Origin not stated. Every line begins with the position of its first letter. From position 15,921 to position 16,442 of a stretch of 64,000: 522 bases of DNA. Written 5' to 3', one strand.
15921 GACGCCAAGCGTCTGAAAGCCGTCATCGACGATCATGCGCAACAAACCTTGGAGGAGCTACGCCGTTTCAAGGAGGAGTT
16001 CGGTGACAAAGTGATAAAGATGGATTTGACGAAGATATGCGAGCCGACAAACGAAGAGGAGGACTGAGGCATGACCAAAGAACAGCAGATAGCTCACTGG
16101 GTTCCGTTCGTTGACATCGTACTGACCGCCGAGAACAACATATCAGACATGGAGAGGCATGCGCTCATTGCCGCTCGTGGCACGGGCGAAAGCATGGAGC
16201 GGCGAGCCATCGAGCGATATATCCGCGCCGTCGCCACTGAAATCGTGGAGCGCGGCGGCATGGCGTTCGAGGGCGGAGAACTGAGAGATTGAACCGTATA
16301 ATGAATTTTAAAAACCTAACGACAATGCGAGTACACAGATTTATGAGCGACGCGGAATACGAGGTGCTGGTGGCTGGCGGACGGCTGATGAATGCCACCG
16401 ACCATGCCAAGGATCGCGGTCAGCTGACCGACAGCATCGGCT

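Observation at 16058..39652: Conserved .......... immediately upstream of at least 11 start codons: strong Shine-Dalgarno-like signals in a Bacteroidetes-looking phage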

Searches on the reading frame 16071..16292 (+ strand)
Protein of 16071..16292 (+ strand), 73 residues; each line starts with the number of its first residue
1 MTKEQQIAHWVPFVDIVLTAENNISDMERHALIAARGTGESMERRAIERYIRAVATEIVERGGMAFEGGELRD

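Call 54: search_protein_families(library=phrogs, max_evalue=0.001, proteins=[window:16071-16292:+])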
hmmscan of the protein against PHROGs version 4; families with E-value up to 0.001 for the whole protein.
window:16071-16292:+ (73 aa): 0 families
